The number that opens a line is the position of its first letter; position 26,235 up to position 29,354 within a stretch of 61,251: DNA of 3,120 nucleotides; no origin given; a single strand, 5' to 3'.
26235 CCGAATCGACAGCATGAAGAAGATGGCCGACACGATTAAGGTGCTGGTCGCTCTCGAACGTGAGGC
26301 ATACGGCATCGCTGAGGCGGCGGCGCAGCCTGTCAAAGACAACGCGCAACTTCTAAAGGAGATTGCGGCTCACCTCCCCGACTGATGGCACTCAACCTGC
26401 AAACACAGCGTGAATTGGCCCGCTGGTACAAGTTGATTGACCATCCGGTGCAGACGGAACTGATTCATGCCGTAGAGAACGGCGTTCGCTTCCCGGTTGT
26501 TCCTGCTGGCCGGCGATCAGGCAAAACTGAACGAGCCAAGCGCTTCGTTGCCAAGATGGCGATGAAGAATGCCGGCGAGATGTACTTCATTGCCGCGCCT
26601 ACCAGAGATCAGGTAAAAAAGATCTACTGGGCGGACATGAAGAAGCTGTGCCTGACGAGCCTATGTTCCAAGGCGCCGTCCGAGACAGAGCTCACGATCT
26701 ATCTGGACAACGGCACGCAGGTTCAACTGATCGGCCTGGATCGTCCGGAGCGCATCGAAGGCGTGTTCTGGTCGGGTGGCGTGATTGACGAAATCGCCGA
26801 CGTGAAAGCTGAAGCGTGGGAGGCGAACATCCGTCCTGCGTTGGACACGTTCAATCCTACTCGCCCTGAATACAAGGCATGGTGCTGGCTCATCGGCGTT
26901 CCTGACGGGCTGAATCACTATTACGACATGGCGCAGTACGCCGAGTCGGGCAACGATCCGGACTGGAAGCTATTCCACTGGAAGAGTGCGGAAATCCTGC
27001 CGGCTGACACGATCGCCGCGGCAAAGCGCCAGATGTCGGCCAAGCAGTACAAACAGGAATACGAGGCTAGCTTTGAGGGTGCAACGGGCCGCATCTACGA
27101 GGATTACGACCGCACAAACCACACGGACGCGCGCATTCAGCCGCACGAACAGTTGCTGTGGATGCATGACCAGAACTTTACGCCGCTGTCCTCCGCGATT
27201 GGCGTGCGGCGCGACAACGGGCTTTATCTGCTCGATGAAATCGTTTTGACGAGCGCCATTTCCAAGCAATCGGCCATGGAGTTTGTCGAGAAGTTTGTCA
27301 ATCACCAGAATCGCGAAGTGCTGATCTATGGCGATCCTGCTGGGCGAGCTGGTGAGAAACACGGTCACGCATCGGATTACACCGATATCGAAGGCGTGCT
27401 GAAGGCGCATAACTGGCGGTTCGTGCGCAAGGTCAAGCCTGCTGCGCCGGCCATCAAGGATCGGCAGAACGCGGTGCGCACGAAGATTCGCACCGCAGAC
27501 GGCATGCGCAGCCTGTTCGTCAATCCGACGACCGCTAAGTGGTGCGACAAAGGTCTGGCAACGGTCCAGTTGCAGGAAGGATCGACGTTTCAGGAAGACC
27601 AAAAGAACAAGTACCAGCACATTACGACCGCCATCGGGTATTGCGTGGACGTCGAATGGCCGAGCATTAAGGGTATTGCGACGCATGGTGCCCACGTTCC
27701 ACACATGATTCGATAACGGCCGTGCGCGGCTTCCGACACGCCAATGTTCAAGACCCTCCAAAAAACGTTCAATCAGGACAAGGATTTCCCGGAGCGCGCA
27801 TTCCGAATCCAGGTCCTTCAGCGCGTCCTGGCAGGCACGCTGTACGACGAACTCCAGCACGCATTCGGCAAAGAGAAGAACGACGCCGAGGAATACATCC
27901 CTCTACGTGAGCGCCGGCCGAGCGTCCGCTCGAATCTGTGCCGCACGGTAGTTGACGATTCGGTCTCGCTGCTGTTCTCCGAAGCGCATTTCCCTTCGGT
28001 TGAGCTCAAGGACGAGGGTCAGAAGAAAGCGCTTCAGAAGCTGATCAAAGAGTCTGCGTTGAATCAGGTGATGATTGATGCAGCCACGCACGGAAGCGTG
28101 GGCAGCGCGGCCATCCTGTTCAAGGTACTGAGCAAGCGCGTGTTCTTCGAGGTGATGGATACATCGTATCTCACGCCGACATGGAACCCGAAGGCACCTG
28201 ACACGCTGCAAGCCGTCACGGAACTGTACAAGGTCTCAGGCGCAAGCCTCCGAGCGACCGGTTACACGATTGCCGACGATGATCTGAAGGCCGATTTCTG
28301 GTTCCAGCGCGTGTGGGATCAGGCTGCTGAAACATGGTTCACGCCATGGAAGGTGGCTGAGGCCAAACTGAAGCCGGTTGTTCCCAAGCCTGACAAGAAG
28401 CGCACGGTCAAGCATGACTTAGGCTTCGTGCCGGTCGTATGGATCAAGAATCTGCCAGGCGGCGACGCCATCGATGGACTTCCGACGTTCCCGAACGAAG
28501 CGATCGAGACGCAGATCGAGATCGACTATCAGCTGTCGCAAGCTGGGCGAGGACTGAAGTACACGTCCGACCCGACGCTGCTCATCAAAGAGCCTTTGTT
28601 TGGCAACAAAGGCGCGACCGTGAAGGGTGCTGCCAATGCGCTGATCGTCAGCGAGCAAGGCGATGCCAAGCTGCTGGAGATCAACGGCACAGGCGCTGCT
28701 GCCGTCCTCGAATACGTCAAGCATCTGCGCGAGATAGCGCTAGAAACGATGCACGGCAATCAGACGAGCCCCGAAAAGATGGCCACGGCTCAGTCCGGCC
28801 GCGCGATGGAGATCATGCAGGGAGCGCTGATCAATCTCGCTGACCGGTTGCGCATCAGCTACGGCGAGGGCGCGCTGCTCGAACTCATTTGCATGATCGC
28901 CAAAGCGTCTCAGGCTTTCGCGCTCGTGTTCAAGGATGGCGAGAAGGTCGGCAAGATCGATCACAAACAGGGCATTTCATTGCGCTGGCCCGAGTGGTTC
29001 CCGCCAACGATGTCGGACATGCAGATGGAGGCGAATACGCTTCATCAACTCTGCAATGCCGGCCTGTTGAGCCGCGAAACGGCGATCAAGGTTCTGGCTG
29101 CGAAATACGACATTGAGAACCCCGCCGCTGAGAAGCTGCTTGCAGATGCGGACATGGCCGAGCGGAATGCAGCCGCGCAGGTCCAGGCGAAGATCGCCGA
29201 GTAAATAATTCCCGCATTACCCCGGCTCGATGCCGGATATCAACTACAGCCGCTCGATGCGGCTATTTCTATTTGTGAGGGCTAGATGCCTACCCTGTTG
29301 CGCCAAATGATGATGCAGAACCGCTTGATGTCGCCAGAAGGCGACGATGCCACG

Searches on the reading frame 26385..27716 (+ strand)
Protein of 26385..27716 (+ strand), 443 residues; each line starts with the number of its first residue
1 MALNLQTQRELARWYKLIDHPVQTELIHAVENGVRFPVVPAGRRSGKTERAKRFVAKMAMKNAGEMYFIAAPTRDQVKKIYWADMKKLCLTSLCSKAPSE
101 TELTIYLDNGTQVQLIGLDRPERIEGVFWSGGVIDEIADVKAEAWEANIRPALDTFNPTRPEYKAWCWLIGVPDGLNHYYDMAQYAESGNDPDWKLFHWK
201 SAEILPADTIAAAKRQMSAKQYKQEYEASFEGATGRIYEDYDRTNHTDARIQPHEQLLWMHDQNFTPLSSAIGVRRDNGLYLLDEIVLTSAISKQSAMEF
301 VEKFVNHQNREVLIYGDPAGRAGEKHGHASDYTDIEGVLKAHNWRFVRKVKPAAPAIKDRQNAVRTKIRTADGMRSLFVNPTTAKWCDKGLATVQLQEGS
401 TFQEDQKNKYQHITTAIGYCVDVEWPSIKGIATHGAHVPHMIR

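Call 30: search_protein_families(library=pfam, proteins=[window:26385-27716:+], max_evalue=0.01)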
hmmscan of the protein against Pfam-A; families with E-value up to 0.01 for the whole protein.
window:26385-27716:+ (443 aa): 0 families

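Call 31: search_protein_families(library=phrogs, proteins=[window:26385-27716:+], max_evalue=0.001)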
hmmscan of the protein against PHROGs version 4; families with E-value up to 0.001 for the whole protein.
window:26385-27716:+ (443 aa): 2 families
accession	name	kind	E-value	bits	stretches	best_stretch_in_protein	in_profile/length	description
phrog_2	-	head and packaging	2e-26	94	1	19-328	266-540/807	terminase large subunit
phrog_10250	-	head and packaging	2e-13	51.6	1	214-429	2-220/228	terminase large subunit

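Call 95: search_dna_similar(query=window:26385-27716:+, collection=phages, mode=protein, max_rows=12)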
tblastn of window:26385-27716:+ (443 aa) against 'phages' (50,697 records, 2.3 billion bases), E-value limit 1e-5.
Records with a match: 1287; places in all: 1290; records where one place covers at least 80% of the query: 707.
Best place of each record, by identity: 60-80% 35; <60% 1252.
By first word of the organism name: Vibrio 413; Salmonella 321; Escherichia 148; Klebsiella 122; Pseudomonas 45; Microbacterium 36; Gordonia 35; Pelagibacter 28; Caudoviricetes 12; Rhizobium 11; and 44 more.
By host as written in the record: - 345; Escherichia coli 79; Salmonella enterica subsp. enterica serovar Enteritidis 51; Salmonella enterica subsp. enterica serovar Typhimurium 46; Salmonella enterica 45; Klebsiella pneumoniae 36; Vibrio harveyi BAA-1116 36; Salmonella sp. 34; and 241 more.
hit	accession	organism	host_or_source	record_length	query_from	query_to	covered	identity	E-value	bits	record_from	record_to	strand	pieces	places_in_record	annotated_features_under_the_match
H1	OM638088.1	Stenotrophomonas phage CUB19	Stenotrophomonas maltophilia STM-19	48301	4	427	96%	71.4%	0e+0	647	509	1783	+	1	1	terminase protein large subunit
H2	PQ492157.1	Stenotrophomonas phage S72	Stenotrophomonas maltophilia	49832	4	427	96%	71.4%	0e+0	644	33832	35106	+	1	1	hypothetical protein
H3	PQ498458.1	Stenotrophomonas phage SBP4phi2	Stenotrophomonas maltophilia B28B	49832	4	427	96%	71.4%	0e+0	644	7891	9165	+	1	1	hypothetical protein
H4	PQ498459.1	Stenotrophomonas phage SBP5phi2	Stenotrophomonas maltophilia B28B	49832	4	427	96%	71.4%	0e+0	644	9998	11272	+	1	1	hypothetical protein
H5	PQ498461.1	Stenotrophomonas phage SBP3.1phi2.1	Stenotrophomonas maltophilia B28B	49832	4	427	96%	71.4%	0e+0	644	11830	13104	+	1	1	hypothetical protein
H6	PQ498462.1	Stenotrophomonas phage SBP3.1phi2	Stenotrophomonas maltophilia B28B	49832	4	427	96%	71.4%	0e+0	644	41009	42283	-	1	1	hypothetical protein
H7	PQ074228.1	Stenotrophomonas phage SBP2phi2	Stenotrophomonas maltophilia B28B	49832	4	427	96%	71.4%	0e+0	644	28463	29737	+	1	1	hypothetical protein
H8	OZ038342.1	Acinetobacter phage vB_AbaS_Silvergun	-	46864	4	427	96%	70.8%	0e+0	640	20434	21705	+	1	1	terminase large subunit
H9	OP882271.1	Pseudomonas phage MiCath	Pseudomonas putida S12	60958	5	438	98%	67.3%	0e+0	618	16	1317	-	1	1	terminase large subunit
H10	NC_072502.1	Pseudomonas phage MiCath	Pseudomonas putida S12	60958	5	438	98%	67.3%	0e+0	618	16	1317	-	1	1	terminase large subunit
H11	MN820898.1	Sphingomonas phage vB_StuS_MMDA13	Sphingomonas turrisvirgatae MCT13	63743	5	443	99%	66.4%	0e+0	619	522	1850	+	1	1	putative terminase large subunit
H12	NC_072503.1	Sphingomonas phage vB_StuS_MMDA13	Sphingomonas turrisvirgatae MCT13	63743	5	443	99%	66.4%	0e+0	619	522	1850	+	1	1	putative terminase large subunit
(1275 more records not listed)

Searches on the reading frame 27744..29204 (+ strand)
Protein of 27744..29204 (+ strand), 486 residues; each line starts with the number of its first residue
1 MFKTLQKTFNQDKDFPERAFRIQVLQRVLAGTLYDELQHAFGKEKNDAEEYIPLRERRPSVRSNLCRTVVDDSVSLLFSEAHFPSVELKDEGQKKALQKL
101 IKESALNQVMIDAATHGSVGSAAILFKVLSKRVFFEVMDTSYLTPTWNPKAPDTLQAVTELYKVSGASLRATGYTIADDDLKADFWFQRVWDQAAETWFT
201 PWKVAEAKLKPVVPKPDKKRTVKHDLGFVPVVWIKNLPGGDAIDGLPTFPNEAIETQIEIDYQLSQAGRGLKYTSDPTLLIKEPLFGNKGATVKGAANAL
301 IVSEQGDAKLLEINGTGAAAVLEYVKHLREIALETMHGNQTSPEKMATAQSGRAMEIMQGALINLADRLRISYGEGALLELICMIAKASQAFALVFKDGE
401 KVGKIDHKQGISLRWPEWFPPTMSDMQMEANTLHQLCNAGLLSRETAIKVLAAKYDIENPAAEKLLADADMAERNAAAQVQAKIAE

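Call 30: search_protein_families(library=pfam, proteins=[window:27744-29204:+], max_evalue=0.01)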
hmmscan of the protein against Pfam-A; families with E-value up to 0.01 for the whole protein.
window:27744-29204:+ (486 aa): 1 family
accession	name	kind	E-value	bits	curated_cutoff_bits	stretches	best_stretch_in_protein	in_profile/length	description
PF05133.19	SPP1_portal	-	1e-12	48.2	25.5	1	17-472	10-413/416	Phage portal protein, SPP1 Gp6-like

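Call 31: search_protein_families(library=phrogs, proteins=[window:27744-29204:+], max_evalue=0.001)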
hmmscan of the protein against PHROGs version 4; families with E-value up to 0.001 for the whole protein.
window:27744-29204:+ (486 aa): 5 families
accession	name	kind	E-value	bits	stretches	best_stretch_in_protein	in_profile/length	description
phrog_145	-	head and packaging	6.3e-19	69.1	1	177-470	187-463/493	portal protein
phrog_64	-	head and packaging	4.6e-14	52.8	1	64-479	127-503/547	portal protein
phrog_20475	-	head and packaging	2.4e-08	33.6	1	219-284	184-248/701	virion structural protein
phrog_533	-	head and packaging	4.7e-07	29.7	0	22-122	35-127/495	portal protein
phrog_104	-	head and packaging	0.00076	19.2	0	131-376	160-391/550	portal protein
